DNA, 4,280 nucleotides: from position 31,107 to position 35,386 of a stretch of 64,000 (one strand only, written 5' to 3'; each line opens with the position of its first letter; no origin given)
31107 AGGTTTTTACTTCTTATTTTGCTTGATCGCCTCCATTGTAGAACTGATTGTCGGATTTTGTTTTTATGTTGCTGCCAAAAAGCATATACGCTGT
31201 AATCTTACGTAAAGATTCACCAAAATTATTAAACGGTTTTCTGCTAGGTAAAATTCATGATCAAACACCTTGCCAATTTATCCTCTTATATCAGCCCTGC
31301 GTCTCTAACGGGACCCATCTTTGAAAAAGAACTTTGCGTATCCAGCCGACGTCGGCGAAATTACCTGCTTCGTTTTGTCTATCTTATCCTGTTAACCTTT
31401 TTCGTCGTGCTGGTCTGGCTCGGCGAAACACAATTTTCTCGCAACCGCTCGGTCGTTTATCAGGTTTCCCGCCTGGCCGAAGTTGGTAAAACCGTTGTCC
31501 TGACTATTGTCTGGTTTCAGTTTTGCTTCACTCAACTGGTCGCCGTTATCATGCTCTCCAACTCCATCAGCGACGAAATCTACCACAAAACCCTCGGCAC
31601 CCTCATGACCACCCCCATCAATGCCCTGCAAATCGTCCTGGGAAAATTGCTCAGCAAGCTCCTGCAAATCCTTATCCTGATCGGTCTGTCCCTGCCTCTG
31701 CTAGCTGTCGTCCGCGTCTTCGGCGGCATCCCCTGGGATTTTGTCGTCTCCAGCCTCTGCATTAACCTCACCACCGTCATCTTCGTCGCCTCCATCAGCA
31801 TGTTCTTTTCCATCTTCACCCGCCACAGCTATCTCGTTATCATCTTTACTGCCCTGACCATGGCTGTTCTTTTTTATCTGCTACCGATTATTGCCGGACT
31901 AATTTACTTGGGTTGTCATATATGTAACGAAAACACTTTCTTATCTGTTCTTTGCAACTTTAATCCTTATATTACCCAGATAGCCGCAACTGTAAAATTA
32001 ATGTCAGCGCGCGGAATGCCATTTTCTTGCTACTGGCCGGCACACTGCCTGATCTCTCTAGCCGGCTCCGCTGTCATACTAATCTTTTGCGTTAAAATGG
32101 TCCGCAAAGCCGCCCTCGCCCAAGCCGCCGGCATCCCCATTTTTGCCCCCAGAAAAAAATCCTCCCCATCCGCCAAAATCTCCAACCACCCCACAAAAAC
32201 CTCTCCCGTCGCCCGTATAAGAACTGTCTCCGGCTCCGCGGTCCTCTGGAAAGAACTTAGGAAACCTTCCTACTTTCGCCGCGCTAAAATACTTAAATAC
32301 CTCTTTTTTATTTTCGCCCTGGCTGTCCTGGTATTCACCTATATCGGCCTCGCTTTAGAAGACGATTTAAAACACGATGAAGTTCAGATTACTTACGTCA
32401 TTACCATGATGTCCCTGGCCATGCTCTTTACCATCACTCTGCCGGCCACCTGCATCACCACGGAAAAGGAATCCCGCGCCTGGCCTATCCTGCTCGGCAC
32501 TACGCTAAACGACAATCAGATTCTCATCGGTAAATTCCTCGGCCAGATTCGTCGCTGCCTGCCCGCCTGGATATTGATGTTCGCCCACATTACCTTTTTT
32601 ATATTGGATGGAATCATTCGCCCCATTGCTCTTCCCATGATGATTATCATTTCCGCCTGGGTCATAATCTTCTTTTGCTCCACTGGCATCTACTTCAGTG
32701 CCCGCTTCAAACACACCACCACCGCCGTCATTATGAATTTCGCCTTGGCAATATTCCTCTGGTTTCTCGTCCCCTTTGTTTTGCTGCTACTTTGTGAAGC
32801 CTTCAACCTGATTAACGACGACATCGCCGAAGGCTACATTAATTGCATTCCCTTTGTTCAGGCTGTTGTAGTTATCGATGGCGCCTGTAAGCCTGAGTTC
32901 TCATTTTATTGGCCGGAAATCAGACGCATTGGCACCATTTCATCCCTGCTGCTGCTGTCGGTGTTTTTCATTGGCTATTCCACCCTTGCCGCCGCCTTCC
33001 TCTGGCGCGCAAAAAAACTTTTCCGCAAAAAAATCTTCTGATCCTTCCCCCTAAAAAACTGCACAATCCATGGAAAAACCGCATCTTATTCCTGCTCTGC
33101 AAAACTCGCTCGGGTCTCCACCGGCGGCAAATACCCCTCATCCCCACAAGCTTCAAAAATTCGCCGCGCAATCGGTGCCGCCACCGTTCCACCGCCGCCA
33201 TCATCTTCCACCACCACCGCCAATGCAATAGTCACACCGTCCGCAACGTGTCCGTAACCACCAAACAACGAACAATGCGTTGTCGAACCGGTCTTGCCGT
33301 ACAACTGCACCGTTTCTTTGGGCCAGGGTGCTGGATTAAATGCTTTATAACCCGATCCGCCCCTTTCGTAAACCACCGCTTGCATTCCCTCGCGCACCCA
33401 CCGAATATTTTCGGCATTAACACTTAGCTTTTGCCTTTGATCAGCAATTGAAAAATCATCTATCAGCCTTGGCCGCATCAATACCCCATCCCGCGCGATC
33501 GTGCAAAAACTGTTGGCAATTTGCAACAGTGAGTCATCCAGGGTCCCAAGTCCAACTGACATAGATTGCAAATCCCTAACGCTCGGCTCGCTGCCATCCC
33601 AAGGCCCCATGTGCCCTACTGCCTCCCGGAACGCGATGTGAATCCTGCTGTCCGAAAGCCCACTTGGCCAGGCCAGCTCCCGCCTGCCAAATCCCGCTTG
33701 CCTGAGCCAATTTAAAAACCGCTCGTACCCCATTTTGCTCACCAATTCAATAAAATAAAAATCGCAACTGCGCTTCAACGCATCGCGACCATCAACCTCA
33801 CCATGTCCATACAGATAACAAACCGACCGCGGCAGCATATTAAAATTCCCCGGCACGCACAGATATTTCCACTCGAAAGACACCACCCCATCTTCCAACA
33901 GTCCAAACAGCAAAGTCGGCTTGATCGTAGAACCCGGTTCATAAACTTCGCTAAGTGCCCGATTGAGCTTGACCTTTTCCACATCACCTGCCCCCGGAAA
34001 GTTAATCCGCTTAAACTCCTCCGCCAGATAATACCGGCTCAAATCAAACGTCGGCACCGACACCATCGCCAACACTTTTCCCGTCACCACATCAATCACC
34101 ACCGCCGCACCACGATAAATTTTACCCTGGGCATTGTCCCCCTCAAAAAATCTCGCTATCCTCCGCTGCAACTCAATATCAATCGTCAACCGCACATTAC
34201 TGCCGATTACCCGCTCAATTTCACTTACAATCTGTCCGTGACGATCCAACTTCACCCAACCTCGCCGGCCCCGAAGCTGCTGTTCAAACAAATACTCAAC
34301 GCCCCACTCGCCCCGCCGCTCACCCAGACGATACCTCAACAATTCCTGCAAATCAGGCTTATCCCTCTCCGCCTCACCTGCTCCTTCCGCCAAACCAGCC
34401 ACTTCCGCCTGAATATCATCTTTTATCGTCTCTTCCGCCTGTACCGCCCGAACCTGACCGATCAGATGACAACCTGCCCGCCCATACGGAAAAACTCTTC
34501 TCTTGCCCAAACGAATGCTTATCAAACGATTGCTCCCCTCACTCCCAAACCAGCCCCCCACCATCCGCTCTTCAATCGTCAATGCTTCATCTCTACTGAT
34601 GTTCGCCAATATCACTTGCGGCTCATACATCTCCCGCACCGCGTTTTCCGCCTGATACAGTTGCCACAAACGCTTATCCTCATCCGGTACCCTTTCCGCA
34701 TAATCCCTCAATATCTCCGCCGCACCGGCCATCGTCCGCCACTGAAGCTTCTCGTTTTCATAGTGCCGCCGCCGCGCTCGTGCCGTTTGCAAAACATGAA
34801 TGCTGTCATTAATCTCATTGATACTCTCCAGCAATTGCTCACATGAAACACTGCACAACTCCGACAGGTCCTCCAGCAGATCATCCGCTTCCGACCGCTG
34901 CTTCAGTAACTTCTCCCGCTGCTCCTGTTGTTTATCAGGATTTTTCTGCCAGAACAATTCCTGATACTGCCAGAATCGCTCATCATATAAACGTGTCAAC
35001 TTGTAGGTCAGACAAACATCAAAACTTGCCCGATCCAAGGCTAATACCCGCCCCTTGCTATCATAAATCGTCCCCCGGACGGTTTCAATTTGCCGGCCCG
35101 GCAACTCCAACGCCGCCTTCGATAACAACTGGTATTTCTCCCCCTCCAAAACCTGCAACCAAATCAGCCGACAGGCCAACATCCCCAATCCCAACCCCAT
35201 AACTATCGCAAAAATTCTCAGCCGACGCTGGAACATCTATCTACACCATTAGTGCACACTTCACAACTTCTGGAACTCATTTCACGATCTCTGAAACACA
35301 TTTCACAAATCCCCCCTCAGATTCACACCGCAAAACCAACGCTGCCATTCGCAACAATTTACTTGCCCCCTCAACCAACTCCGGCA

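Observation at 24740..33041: One ABC ATPase followed by four tandem, internally duplicated ABC-2 permease paralogs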

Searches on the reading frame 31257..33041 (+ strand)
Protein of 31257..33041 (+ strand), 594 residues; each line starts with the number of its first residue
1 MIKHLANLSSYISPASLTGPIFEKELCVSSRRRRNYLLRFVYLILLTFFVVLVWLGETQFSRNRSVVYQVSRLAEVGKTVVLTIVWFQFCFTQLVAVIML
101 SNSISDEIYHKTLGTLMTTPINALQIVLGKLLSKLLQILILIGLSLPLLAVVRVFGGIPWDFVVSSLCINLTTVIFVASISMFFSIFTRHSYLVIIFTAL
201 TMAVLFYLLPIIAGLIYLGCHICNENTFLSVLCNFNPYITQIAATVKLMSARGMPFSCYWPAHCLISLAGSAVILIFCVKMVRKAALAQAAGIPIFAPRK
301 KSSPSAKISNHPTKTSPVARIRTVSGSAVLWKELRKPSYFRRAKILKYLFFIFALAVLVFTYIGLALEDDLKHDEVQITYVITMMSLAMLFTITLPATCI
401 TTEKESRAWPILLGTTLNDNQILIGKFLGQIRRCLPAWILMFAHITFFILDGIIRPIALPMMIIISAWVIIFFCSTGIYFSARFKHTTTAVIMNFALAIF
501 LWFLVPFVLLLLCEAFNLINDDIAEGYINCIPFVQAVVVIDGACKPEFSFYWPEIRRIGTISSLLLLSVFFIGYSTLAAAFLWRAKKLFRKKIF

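Call 5: search_protein_families(library=pfam, proteins=[window:31257-33041:+], max_evalue=0.1)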
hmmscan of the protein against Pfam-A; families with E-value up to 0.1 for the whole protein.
window:31257-33041:+ (594 aa): 5 families
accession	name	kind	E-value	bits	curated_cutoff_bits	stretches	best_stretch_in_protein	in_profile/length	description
PF12679.13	ABC2_membrane_2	-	1.3e-18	67.7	27.2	2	21-279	3-275/283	ABC-2 family transporter protein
PF01061.29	ABC2_membrane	-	0.00043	20.3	26.9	1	24-212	9-180/211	ABC-2 type transporter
PF12698.13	ABC2_membrane_3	-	0.0033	17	31.6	1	378-579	163-346/347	ABC-2 family transporter protein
PF13346.12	ABC2_membrane_5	-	0.0072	16.3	25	2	85-246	36-187/205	ABC-2 family transporter protein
PF12730.13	ABC2_membrane_4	-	0.0084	16.5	27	1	32-217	11-175/179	ABC-2 family transporter protein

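Call 6: search_protein_families(library=ncbifam, proteins=[window:31257-33041:+], max_evalue=0.1)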
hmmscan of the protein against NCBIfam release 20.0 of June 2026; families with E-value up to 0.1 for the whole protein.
window:31257-33041:+ (594 aa): 2 families
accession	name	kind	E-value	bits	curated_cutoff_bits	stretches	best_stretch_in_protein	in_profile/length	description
NF038293.1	permease_SagH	equivalog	1.9e-06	26.9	450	1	380-504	180-302/370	SagH family ABC transporter permease subunit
TIGR03518.1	ABC_perm_GldF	equivalog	0.00085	19.4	288.5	1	33-208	16-181/240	gliding motility-associated ABC transporter permease subunit GldF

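Call 10: find_homologous_proteins(query=window:31257-33041:+, max_evalue=0.00001)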
Query window:31257-33041:+ (594 aa): 1682 proteins with E <= 0.00001 among 8000 candidates; the best 120 are listed.
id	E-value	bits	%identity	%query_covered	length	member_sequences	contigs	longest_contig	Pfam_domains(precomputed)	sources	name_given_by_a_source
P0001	6.0e-297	1004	79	100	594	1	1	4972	PF12679.14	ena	-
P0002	9.6e-211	720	90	64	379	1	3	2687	PF12679.14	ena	-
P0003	2.3e-200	685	91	59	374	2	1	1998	PF12679.14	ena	-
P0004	7.0e-179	615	53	99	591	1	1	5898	PF12679.14,PF12698.14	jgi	-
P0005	2.1e-178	613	51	99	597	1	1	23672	PF12679.14,PF12698.14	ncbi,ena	-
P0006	2.6e-174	599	52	97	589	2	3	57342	PF12679.14,PF12698.14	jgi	-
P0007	7.4e-173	595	49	99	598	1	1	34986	PF12679.14,PF12730.14,PF12698.14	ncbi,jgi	ncbi:MAG: ABC transporter permease [Planctomycetota bacterium]|jgi:ABC-type transport system involve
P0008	7.7e-173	595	51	99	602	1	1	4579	PF12679.14,PF12698.14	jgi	-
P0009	2.6e-172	593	51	99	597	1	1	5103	PF12679.14,PF12698.14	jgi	jgi:ABC-type transport system involved in multi-copper enzyme maturation permease subunit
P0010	6.2e-172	592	52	97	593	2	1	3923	PF12679.14,PF12730.14,PF12698.14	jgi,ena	-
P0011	9.5e-172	591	51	97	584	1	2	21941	PF12679.14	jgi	-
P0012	3.6e-171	589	49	99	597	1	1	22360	PF12679.14,PF12698.14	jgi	jgi:ABC-type transport system involved in multi-copper enzyme maturation permease subunit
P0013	6.9e-171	588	50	99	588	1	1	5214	PF12679.14,PF12698.14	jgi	jgi:ABC-2 type transport system permease protein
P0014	1.6e-170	587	51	99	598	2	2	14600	PF12679.14,PF12698.14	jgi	-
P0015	4.2e-170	586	52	97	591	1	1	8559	PF12679.14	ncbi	ncbi:hypothetical protein ES707_13200 [subsurface metagenome]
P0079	2.3e-160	553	48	98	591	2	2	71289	PF12679.14,PF12698.14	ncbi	ncbi:MAG: ABC transporter permease subunit [Planctomycetota bacterium]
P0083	3.0e-160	553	48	97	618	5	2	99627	PF12679.14,PF12730.14,PF12698.14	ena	-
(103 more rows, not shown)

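Call 11: find_encoding_contigs(protein=P0083, flank=10000, max_places=2)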
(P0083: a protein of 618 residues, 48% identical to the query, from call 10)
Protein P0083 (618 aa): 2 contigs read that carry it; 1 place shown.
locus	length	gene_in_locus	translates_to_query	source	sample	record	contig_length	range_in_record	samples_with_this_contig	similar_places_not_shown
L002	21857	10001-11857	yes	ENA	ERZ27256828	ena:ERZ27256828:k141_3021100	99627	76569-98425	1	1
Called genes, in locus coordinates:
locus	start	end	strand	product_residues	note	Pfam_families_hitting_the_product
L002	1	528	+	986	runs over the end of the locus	PF00092:VWA, PF07090:GATase1_like (weak)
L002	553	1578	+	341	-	PF00493:MCM (faint), PF20030:bpMoxR, PF00004:AAA (weak), PF07726:AAA_3, PF07728:AAA_5, PF17863:AAA_lid_2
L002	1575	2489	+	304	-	PF01882:DUF58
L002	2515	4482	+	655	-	PF07584:BatA, PF00092:VWA, PF13519:VWA_2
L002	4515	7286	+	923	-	-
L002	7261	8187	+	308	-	PF00005:ABC_tran, PF13304:AAA_21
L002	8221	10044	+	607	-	PF12679:ABC2_membrane_2 (weak)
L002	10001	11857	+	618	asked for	PF12679:ABC2_membrane_2 (weak), PF12730:ABC2_membrane_4 (faint), PF12679:ABC2_membrane_2, PF12698:ABC2_membrane_3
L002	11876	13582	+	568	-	PF12679:ABC2_membrane_2 (faint)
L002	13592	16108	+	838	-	PF12679:ABC2_membrane_2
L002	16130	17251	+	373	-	PF00005:ABC_tran, PF13304:AAA_21 (faint), PF17912:OB_MalK, PF08402:TOBE_2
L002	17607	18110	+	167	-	-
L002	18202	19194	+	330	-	-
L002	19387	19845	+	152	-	PF01325:Fe_dep_repress, PF12802:MarR_2 (faint), PF02742:Fe_dep_repr_C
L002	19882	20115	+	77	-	PF04023:FeoA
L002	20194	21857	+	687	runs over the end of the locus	PF01926:MMR_HSR1, PF02421:FeoB_N, PF09439:SRPRB (faint), PF17910:FeoB_Cyto, PF07670:Gate, PF07664:FeoB_C, PF07670:Gate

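Call 12: find_encoding_contigs(protein=P0079, flank=10000, max_places=2)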
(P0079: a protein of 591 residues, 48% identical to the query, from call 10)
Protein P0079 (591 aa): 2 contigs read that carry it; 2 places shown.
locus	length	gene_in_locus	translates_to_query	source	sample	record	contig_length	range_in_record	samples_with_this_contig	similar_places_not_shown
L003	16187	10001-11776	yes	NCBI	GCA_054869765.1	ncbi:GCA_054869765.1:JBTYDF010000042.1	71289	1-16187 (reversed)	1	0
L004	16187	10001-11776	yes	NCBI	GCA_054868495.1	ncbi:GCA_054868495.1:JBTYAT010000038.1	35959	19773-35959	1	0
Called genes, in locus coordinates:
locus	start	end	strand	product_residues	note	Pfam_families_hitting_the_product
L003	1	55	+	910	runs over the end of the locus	-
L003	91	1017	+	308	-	PF00005:ABC_tran, PF13304:AAA_21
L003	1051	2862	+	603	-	PF12679:ABC2_membrane_2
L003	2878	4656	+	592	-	PF12679:ABC2_membrane_2, PF12730:ABC2_membrane_4 (faint), PF12679:ABC2_membrane_2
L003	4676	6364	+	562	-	-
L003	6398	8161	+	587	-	PF12679:ABC2_membrane_2 (weak), PF12730:ABC2_membrane_4 (faint), PF12679:ABC2_membrane_2, PF09847:12TM_1 (weak), PF12698:ABC2_membrane_3 (weak)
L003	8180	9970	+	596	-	PF12679:ABC2_membrane_2, PF12698:ABC2_membrane_3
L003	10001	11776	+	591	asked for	PF12679:ABC2_membrane_2 (weak), PF12698:ABC2_membrane_3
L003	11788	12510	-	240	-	PF00486:Trans_reg_C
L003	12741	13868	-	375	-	PF03054:tRNA_Me_trans, PF20259:tRNA_Me_trans_M, PF20258:tRNA_Me_trans_C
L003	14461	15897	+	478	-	-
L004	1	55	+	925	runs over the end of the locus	-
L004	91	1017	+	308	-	PF00005:ABC_tran, PF13304:AAA_21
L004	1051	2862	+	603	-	PF12679:ABC2_membrane_2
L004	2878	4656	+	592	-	PF12679:ABC2_membrane_2, PF12730:ABC2_membrane_4 (faint), PF12679:ABC2_membrane_2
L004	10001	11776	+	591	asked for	PF12679:ABC2_membrane_2 (weak), PF12698:ABC2_membrane_3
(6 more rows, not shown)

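Call 42: search_protein_families(library=pfam, proteins=[L002:16130-17251:+], max_evalue=0.001)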
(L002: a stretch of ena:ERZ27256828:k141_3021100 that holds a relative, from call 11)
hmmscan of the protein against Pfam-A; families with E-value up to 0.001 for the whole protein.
L002:16130-17251:+ (373 aa): 7 families
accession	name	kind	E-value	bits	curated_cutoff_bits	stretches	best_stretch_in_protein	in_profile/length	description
PF00005.33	ABC_tran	-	1.1e-32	113.9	25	1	20-162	1-136/137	ABC transporter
PF08402.16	TOBE_2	-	2.3e-12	47.3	21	1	284-361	1-76/76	TOBE domain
PF17912.7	OB_MalK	-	7.6e-10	40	27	1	239-291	4-53/53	MalK OB fold domain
PF02463.25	SMC_N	-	0.00018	21.5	40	0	126-199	128-205/220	RecF/RecN/SMC N terminal domain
PF13304.12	AAA_21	-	0.00021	21.9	27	0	32-53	1-22/304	AAA domain, putative AbiEii toxin, Type IV TA system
PF03459.23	TOBE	-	0.0005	20.7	22.3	0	304-360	4-64/64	TOBE domain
PF13191.12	AAA_16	-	0.00073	20.5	32.6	0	26-51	18-45/167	AAA ATPase domain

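Call 71: find_encoding_contigs(protein=P0001, flank=10000, max_places=2)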
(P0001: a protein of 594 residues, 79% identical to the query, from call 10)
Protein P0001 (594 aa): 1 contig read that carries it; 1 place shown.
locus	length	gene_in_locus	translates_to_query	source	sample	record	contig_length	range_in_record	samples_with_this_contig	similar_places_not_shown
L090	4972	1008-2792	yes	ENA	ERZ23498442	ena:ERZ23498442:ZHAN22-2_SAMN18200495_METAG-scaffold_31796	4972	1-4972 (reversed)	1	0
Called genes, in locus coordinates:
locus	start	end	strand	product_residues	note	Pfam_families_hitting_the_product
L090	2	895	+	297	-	?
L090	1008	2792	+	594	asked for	PF12679:ABC2_membrane_2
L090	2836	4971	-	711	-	?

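Call 75: search_protein_families(library=padloc, proteins=[window:31257-33041:+], max_evalue=0.001)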
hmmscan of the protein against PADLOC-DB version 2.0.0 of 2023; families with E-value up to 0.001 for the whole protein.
window:31257-33041:+ (594 aa): 0 families

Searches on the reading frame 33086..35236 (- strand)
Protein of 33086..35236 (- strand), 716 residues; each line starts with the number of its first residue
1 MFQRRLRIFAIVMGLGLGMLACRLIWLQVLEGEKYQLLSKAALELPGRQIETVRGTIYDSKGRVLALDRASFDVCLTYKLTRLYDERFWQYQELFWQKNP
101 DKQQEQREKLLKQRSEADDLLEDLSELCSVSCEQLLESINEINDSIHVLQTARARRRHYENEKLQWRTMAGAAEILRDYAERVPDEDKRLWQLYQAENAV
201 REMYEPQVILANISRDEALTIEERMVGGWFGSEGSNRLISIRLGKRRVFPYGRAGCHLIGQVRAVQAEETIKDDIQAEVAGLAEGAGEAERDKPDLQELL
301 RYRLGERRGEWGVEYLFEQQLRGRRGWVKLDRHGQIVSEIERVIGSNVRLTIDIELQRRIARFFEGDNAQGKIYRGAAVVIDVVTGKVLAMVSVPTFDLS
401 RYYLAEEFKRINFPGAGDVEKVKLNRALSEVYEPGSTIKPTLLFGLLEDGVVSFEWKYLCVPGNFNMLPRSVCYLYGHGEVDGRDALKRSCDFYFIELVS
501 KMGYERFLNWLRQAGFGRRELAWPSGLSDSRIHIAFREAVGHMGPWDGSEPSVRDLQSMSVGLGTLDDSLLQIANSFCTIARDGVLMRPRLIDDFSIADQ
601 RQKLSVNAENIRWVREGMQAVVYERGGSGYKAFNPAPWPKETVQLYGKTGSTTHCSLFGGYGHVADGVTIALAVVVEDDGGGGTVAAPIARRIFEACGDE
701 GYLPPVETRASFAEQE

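Call 18: search_protein_families(library=pfam, proteins=[window:33086-35236:-], max_evalue=0.01)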
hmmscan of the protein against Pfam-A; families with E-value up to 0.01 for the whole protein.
window:33086-35236:- (716 aa): 2 families
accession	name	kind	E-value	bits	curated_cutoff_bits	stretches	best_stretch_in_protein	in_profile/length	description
PF00905.27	Transpeptidase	-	3.2e-38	132.1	22.1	1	376-695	1-299/299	Penicillin binding protein transpeptidase domain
PF03717.20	PBP_dimer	-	3.5e-18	67.1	24.4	1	51-340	3-179/180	Penicillin-binding Protein dimerisation domain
